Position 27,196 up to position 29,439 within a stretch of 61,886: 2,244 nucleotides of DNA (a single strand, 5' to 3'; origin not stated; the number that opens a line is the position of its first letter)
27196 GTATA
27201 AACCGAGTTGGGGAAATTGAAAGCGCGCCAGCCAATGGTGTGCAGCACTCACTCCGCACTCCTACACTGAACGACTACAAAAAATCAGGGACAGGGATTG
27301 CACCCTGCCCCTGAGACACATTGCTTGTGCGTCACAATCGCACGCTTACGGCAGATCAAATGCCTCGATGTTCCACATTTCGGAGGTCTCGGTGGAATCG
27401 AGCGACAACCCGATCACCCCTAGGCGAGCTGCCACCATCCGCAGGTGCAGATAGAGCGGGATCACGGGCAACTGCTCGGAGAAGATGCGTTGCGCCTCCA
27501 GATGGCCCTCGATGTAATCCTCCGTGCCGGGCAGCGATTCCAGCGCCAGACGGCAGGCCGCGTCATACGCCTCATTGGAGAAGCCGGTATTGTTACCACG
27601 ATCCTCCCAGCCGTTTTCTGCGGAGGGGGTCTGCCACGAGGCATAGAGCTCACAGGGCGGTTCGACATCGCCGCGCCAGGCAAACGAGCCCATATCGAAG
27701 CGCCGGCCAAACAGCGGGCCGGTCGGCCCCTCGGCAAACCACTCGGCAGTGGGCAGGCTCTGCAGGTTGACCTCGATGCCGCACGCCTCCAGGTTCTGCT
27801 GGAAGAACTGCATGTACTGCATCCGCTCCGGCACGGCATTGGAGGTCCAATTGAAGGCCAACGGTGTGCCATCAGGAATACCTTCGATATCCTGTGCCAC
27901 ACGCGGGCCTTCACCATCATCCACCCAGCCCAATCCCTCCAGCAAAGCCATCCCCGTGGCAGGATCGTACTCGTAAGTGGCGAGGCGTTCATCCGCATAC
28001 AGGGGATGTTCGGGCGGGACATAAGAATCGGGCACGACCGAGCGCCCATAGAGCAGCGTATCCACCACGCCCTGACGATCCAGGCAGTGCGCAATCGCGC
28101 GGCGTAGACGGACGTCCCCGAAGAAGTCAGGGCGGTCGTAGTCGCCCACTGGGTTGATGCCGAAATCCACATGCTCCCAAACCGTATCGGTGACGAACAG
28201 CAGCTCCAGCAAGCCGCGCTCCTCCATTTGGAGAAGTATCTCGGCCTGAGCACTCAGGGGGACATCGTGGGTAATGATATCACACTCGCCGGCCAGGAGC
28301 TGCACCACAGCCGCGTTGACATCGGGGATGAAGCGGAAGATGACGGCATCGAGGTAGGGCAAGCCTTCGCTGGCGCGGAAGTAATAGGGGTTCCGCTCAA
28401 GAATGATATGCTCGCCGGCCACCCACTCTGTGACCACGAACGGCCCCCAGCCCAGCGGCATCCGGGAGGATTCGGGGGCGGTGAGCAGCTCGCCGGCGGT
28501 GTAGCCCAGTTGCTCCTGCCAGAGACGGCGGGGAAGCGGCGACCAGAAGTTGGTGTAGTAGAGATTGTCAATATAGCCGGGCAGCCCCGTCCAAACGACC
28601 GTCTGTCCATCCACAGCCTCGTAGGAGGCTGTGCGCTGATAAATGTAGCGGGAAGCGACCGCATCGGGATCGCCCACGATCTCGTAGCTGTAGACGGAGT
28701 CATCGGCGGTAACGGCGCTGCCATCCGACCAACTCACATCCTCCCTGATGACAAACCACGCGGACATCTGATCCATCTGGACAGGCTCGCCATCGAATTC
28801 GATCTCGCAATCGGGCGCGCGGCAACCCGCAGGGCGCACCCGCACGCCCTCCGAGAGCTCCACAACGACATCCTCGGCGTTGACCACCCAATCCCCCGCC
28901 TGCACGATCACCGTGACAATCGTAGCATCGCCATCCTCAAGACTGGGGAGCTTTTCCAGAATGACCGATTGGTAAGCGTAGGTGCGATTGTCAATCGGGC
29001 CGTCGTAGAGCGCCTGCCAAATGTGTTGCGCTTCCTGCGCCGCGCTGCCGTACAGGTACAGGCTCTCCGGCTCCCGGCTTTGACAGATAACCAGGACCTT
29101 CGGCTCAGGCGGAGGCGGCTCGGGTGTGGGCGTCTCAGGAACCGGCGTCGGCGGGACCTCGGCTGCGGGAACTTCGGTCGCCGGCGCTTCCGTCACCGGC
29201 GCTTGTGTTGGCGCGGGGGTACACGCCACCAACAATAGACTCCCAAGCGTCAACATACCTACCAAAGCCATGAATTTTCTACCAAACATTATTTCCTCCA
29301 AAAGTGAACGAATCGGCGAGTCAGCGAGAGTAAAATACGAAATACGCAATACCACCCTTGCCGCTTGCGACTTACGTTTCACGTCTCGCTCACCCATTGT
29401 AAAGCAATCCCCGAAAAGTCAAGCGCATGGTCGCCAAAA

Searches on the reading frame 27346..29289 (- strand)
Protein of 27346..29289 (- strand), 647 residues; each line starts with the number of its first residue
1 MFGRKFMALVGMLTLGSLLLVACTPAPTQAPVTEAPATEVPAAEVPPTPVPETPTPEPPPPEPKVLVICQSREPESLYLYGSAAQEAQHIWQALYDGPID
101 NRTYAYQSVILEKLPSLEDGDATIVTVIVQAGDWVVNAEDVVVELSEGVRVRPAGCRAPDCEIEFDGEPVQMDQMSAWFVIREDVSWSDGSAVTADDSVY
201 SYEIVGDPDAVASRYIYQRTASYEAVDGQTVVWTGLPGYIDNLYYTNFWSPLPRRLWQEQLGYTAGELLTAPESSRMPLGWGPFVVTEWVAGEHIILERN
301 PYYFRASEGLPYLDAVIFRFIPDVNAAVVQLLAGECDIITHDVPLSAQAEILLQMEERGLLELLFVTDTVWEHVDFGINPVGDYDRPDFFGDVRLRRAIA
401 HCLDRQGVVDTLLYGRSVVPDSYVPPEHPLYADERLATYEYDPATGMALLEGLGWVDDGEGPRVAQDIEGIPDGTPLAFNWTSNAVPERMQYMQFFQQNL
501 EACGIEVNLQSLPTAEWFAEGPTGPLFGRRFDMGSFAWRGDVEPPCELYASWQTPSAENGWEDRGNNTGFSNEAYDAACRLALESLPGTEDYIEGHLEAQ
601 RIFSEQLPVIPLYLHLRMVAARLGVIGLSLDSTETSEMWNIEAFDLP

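Call 42: find_encoding_contigs(protein=window:27346-29289:-, flank=1500, max_places=10)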
Protein window:27346-29289:- (647 aa): 4 contigs read that carry it; 2 places shown.
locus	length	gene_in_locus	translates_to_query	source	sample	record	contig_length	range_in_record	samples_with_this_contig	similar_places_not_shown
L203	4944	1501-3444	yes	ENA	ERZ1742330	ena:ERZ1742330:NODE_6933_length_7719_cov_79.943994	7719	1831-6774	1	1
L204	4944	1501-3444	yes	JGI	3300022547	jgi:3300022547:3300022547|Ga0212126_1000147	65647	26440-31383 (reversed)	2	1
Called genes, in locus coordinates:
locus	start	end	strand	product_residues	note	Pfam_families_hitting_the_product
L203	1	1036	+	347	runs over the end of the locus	PF00005:ABC_tran, PF08352:oligo_HPY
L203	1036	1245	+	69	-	-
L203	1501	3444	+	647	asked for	PF00496:SBP_bac_5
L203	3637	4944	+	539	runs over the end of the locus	PF00072:Response_reg, PF01590:GAF, PF13185:GAF_2, PF13492:GAF_3 (weak), PF00512:HisKA, PF02518:HATPase_c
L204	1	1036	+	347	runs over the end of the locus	PF00005:ABC_tran, PF08352:oligo_HPY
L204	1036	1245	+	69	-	-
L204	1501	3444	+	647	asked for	PF00496:SBP_bac_5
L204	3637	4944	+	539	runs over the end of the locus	PF00072:Response_reg, PF01590:GAF, PF13185:GAF_2, PF13492:GAF_3 (weak), PF00512:HisKA, PF02518:HATPase_c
